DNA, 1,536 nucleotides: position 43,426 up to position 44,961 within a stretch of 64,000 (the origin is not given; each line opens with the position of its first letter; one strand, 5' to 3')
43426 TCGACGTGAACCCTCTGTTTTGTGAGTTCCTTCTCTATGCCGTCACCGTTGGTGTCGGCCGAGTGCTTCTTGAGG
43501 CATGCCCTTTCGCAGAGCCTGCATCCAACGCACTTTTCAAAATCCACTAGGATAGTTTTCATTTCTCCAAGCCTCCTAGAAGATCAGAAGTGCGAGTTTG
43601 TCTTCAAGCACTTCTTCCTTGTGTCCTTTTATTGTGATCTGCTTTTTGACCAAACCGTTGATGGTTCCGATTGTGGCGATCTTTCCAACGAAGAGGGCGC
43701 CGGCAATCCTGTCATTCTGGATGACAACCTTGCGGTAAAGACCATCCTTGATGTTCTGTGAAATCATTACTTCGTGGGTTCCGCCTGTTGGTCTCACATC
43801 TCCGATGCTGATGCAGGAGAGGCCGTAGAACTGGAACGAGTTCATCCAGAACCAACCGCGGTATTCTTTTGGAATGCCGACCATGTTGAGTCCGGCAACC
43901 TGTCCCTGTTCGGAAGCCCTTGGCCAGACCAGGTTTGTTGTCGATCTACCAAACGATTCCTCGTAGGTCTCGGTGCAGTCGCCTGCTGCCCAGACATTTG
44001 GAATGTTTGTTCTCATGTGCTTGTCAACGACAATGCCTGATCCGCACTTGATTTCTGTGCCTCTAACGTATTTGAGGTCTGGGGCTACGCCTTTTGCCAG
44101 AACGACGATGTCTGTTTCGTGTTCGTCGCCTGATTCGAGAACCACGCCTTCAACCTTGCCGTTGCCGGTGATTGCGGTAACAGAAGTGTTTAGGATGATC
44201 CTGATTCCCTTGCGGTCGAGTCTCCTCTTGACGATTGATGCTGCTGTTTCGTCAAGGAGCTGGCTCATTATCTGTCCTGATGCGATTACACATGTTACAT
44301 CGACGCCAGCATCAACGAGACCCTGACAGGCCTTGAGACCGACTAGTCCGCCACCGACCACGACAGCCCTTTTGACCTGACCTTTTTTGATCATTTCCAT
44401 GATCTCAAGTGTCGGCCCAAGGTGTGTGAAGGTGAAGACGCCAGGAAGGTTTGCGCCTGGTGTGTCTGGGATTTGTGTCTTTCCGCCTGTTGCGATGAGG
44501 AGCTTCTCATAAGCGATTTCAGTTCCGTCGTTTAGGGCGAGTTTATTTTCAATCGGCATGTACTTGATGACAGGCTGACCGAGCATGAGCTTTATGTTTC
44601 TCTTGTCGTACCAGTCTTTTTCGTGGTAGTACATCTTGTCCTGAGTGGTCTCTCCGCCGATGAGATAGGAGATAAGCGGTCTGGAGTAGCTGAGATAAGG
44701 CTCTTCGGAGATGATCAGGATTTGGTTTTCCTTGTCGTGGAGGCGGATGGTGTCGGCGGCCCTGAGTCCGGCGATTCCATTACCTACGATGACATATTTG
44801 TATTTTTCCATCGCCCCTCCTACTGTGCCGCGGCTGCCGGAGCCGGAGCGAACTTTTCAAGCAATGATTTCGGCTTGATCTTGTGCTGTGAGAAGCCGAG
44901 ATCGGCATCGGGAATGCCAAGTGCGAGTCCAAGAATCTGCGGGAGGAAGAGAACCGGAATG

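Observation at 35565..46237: Composite Hdr-Flx-Mvh cluster with a doubled HdrA and two MvhD copies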

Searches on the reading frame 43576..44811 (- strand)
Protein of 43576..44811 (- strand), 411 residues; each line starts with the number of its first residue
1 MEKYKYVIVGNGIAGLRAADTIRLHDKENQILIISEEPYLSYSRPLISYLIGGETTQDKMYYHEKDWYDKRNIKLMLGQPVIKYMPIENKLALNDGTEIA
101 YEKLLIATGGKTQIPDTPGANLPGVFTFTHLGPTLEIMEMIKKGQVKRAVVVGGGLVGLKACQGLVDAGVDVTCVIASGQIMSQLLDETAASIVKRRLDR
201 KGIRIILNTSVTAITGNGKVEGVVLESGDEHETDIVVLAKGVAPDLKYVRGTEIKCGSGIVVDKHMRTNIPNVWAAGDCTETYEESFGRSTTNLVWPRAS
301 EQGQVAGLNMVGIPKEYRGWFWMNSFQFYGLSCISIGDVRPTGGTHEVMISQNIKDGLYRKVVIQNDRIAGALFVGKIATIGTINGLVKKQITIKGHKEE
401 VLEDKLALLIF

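Call 3: search_protein_families(library=pfam, proteins=[window:43576-44811:-], max_evalue=0.001)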
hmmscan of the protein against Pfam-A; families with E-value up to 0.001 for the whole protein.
window:43576-44811:- (411 aa): 9 families
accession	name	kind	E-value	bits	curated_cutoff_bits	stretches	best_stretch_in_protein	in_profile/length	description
PF07992.20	Pyr_redox_2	-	4.1e-57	194.3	26.1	1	4-290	1-278/291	Pyridine nucleotide-disulphide oxidoreductase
PF00070.33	Pyr_redox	-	6.2e-20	72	22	1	148-227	1-81/82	Pyridine nucleotide-disulphide oxidoreductase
PF18267.7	Rubredoxin_C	-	7.3e-10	39.1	25.9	1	324-392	3-70/70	Rubredoxin NAD+ reductase C-terminal domain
PF13738.12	Pyr_redox_3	-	7.4e-10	39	30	1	98-277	122-305/305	Pyridine nucleotide-disulphide oxidoreductase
PF00890.30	FAD_binding_2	-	1.8e-09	37.8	20.4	0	7-51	3-49/414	FAD binding domain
PF03486.20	HI0933_like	-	9.5e-06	25.7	50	0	192-241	113-163/244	HI0933-like protein Rossmann domain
PF13241.12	NAD_binding_7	-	7.8e-05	23.6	22.1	0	147-187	8-49/104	Putative NAD(P)-binding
PF01266.30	DAO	-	0.00016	21.8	27.9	0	196-245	157-207/353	FAD dependent oxidoreductase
PF13454.12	NAD_binding_9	-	0.00017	22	21.8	0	181-242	94-154/155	FAD-NAD(P)-binding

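Call 4: search_protein_families(library=ncbifam, proteins=[window:43576-44811:-], max_evalue=0.001)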
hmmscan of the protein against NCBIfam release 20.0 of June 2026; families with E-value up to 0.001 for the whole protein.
window:43576-44811:- (411 aa): 55 families (the best 25 are shown)
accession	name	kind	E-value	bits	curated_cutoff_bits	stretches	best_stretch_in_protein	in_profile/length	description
NF045765.1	PhenlGlyoxDHPadH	equivalog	1.8e-82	277.5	475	1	3-406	2-404/416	NADH-dependent phenylglyoxylate dehydrogenase subunit epsilon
TIGR02374.1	nitri_red_nirB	equivalog_domain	9.2e-71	239.3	578.35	1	7-401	2-395/794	nitrite reductase large subunit NirB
TIGR03385.1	CoA_CoA_reduc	equivalog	7.6e-56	189.7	578.8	1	5-337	1-340/439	CoA-disulfide reductase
NF041682.1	ant_diox_AndAa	equivalog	1.7e-52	178.5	650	1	2-328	2-327/406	anthranilate 1,2-dioxygenase system ferredoxin--NAD(+) reductase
NF042949.2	3PPDioc_HcaD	equivalog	1.2e-49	169.1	450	1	5-394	3-384/386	3-phenylpropionate/cinnamic acid dioxygenase ferredoxin--NAD(+) reductase subunit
NF007286.0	PRK09754.1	equivalog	2.6e-45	154.9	447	1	2-394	2-385/400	phenylpropionate dioxygenase ferredoxin reductase subunit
NF007123.0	PRK09564.1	equivalog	1.2e-44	152.8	458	1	5-322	2-326/444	CoA-disulfide reductase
NF011565.0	PRK14989.1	subfamily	4.1e-43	147.5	883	1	1-399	1-398/847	nitrite reductase large subunit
NF003437.0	PRK04965.1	equivalog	1.1e-40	139.9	392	1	5-282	4-277/378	NADH:flavorubredoxin reductase NorW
NF046103.1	NOXase_Strep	equivalog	2.3e-40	138.9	600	1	5-337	1-338/442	H2O-forming NADH oxidase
NF010037.0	PRK13512.1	equivalog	5.1e-33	114.6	394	1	5-337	3-337/438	CoA-disulfide reductase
TIGR02053.1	MerA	equivalog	1.1e-28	100.4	454.45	1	88-312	116-330/465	mercury(II) reductase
TIGR01350.1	lipoamide_DH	equivalog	2.1e-24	86.1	408.8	1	73-282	104-311/461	dihydrolipoyl dehydrogenase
NF004991.0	PRK06370.1-3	subfamily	6e-21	74.6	620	1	95-284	159-346/509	FAD-containing oxidoreductase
TIGR01424.1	gluta_reduc_2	equivalog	7.8e-21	74.2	606.05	1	93-281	123-304/446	glutathione-disulfide reductase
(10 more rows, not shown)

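Call 34: find_related_loci(query=A2, collection=metagenome_contigs, flank=10000)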
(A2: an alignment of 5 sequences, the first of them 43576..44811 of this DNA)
Query A2 (411 aa) in metagenome_contigs; peptide patterns used: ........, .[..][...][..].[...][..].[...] (x = any residue, [..] = any of these).
479 stretches matched a pattern; 273 encode a relative of the query (tblastn E <= 1e-3); the best 80 are kept; 80 distinct loci.
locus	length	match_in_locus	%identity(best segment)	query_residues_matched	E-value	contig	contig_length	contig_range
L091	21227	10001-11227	74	1-411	0e+0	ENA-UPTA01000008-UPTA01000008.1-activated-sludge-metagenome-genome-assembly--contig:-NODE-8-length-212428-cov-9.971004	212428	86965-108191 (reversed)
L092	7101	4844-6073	73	1-411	0e+0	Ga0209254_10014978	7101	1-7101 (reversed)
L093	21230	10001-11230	74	1-411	0e+0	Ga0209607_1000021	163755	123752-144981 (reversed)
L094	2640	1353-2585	72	1-411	0e+0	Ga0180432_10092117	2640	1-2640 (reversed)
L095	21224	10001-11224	44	1-406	5e-104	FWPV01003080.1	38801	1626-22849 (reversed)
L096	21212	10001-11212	42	1-402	5e-103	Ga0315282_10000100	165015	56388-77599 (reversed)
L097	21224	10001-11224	41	1-404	6e-99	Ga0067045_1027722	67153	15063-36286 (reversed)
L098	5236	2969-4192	41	1-404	8e-97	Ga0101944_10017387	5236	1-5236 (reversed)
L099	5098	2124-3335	41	5-409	2e-96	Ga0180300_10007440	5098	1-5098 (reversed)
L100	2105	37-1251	40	1-406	1e-100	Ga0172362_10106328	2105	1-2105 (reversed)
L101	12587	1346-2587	40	1-402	6e-96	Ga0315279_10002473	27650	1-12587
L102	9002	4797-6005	40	5-409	1e-95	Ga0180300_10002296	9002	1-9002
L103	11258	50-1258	40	5-409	3e-95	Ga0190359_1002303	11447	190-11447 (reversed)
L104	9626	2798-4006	40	5-409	2e-95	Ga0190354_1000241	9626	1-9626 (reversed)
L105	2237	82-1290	40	5-406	5e-99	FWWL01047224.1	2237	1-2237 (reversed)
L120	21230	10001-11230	37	2-408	3e-80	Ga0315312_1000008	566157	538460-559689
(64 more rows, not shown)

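Call 36: search_solved_structures(query=window:43576-44811:-, max_evalue=1e-20, show_alignments=1)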
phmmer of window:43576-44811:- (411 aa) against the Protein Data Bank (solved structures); distinct sequences matched with E-value up to 1e-20: 73 (the best 60 are shown).
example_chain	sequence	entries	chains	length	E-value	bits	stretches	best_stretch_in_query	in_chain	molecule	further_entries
8c0z_E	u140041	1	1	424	1.8e-46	162.1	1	5-406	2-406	Similar to ferredoxin:NADH oxidoreductases or NADH oxidases,potential subunit of aldehyde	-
3klj_A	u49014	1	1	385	6.4e-40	140.5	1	4-383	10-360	NAD(FAD)-dependent dehydrogenase, NirB-family (N-terminal domain)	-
4fx9_A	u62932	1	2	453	3e-39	138.3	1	3-319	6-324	Coenzyme A disulfide reductase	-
3kd9_A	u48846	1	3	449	5.2e-39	137.5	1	4-319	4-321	Coenzyme A disulfide reductase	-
3lxd_A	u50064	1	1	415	9.6e-39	136.6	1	3-328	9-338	FAD-dependent pyridine nucleotide-disulphide oxidoreductase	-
5l1n_A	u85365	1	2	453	4.5e-37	131.1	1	3-319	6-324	Coenzyme A disulfide reductase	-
3cgb_A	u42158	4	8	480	1.7e-36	129.2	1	5-336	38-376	Pyridine nucleotide-disulfide oxidoreductase, class I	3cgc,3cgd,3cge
1xhc_A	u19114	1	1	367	5.4e-36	127.6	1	5-347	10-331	NADH oxidase /nitrite reductase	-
6pfz_D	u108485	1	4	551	8.1e-36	127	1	6-337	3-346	NADH oxidase (NoxA-3)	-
9li3_A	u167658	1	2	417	2.3e-35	125.5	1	3-327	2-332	Ferredoxin--NAD(+) reductase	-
1q1r_A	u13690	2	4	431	7.9e-35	123.7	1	6-337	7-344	Putidaredoxin reductase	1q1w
3ef6_A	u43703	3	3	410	8.1e-35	123.7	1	7-293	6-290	Toluene 1,2-dioxygenase system ferredoxin--NAD(+) reductase | TodA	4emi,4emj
3lb8_A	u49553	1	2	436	8.5e-35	123.6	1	6-337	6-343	Putidaredoxin reductase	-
3fg2_P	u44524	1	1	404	1.3e-34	123.1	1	7-324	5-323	Putative rubredoxin reductase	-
8a56_A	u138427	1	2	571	2.1e-31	112.5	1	5-337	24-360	Coenzyme A-persulfide reductase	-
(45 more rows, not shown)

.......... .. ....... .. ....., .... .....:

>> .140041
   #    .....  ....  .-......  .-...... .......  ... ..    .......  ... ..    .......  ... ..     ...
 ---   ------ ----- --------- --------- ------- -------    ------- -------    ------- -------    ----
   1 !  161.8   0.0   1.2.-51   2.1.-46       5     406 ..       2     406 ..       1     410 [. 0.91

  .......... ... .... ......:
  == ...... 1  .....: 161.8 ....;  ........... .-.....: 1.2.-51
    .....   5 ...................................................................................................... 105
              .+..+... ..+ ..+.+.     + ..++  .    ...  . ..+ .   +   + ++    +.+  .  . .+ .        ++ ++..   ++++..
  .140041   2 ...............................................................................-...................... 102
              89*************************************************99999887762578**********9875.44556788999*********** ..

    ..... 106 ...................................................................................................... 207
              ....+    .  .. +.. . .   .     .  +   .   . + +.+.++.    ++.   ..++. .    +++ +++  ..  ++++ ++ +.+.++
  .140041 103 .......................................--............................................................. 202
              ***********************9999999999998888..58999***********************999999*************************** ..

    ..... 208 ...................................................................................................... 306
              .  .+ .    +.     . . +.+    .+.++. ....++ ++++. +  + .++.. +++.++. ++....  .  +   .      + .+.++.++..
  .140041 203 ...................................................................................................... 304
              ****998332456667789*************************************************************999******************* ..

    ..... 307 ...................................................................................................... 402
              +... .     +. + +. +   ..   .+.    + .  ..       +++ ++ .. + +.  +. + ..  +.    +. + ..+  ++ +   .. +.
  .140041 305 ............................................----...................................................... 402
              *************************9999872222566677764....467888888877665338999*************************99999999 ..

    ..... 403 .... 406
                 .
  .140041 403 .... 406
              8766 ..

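Call 44: search_protein_families(library=pfam, proteins=[L096:7367-9313:-, L096:9558-10004:+, L096:10001-11287:+, L096:11284-12447:+, L096:12425-13930:+, L096:13932-14702:+, L120:11281-12402:+, L120:12399-13910:+, L120:13920-14723:+, L120:7805-8920:-], max_evalue=0.000001)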
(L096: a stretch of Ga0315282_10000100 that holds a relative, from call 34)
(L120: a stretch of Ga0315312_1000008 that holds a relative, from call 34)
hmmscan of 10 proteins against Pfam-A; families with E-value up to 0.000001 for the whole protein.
L096:7367-9313:- (648 aa): 3 families
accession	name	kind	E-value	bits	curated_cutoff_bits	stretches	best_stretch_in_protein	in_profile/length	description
PF13307.12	Helicase_C_2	-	4.2e-52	177.1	25.3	1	478-642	1-169/170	Helicase C-terminal domain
PF00270.35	DEAD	-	2.1e-16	60.6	26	1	33-95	7-71/167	DEAD/DEAH box helicase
PF04851.21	ResIII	-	4.2e-09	37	22.5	0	20-88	2-72/164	Type III restriction enzyme, res subunit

L096:9558-10004:+ (148 aa): 3 families
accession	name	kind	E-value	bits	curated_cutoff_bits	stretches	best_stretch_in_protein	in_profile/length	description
PF13247.11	Fer4_11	-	7.5e-13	49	26.2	1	54-142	6-98/100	4Fe-4S dicluster domain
PF12838.12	Fer4_7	-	1.3e-10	42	27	1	57-105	1-52/52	4Fe-4S dicluster domain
PF13187.11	Fer4_9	-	1.4e-08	35.1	27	0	90-138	1-51/52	4Fe-4S dicluster domain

L096:10001-11287:+ (428 aa): 7 families
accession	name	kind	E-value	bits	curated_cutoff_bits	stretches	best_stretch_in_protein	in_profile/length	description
PF07992.20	Pyr_redox_2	-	1.3e-64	218.9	26.1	1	4-301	1-288/291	Pyridine nucleotide-disulphide oxidoreductase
PF00070.33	Pyr_redox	-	2.2e-20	73.4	22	1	148-227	1-80/82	Pyridine nucleotide-disulphide oxidoreductase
PF18267.7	Rubredoxin_C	-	2.2e-11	44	25.9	1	325-393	3-69/70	Rubredoxin NAD+ reductase C-terminal domain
PF13738.12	Pyr_redox_3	-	5.1e-11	42.8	30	1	69-278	92-305/305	Pyridine nucleotide-disulphide oxidoreductase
PF03486.20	HI0933_like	-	4.1e-09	36.7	50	0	195-242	116-163/244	HI0933-like protein Rossmann domain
PF01266.30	DAO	-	1.5e-07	31.8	27.9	0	195-262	156-228/353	FAD dependent oxidoreductase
PF00890.30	FAD_binding_2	-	5e-07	29.7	20.4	0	259-284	371-403/414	FAD binding domain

L096:11284-12447:+ (387 aa): 2 families
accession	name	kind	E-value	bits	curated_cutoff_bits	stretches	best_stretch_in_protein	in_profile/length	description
PF00310.26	GATase_2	-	3.6e-12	46.2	19.9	1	137-231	157-250/420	Glutamine amidotransferases class-II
PF13522.11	GATase_6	-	4.6e-08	33.6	27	1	182-247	12-78/130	Glutamine amidotransferase domain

L096:12425-13930:+ (501 aa): 5 families
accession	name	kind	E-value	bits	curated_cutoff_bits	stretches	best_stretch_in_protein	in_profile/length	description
PF01645.23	Glu_synthase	-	5.7e-138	460.5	20.4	1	107-469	3-369/369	Conserved region in glutamate synthase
PF04898.20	Glu_syn_central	-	6.2e-15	55.8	22.8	1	312-486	133-276/277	Glutamate synthase central domain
PF12838.12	Fer4_7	-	4.1e-08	34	27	0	17-63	1-52/52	4Fe-4S dicluster domain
PF01070.24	FMN_dh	-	1.2e-07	31.6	24.9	1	370-412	268-310/350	FMN-dependent dehydrogenase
PF00037.32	Fer4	-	8.7e-07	29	21.1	1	45-65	4-24/24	4Fe-4S binding domain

L096:13932-14702:+ (256 aa): 1 family
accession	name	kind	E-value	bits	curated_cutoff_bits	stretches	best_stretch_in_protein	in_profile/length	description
PF01493.24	GXGXG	-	7.6e-31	107.6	32.5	1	37-206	9-180/190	GXGXG motif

L120:11281-12402:+ (373 aa): 2 families
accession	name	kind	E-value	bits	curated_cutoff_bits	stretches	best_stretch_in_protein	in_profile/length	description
PF00310.26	GATase_2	-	8.5e-10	38.4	19.9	1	93-227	109-246/420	Glutamine amidotransferases class-II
PF13522.11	GATase_6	-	1.6e-07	31.8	27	0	184-248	14-79/130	Glutamine amidotransferase domain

L120:12399-13910:+ (503 aa): 7 families
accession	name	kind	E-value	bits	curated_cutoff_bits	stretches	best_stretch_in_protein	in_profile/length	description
PF01645.23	Glu_synthase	-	1.1e-140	469.4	20.4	1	111-471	7-369/369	Conserved region in glutamate synthase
PF04898.20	Glu_syn_central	-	3.2e-17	63.3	22.8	1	316-488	135-276/277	Glutamate synthase central domain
PF13237.11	Fer4_10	-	1.6e-10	41.2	25.5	1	12-60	3-53/53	4Fe-4S dicluster domain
PF12838.12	Fer4_7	-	7.2e-09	36.4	27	0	17-63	1-52/52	4Fe-4S dicluster domain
PF13484.11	Fer4_16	-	4.2e-08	34.3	30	0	48-104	1-57/66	4Fe-4S double cluster binding domain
PF00478.31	IMPDH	-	1.5e-07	31.2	25.6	1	318-405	154-235/345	IMP dehydrogenase / GMP reductase domain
PF13187.11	Fer4_9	-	2.4e-07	31.1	27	0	17-64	1-52/52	4Fe-4S dicluster domain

L120:13920-14723:+ (267 aa): 1 family
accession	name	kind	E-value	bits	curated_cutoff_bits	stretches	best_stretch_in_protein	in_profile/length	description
PF01493.24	GXGXG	-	2.1e-33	115.9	32.5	1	54-204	13-163/190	GXGXG motif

L120:7805-8920:- (371 aa): 2 families
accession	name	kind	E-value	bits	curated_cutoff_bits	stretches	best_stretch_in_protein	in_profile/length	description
PF01895.24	PhoU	-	1.3e-14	54.8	23.5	1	160-250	1-88/89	PhoU domain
PF04014.23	MazE_antitoxin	-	2e-09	37.7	24.7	1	18-61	1-44/48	Antidote-toxin recognition MazE, bacterial antitoxin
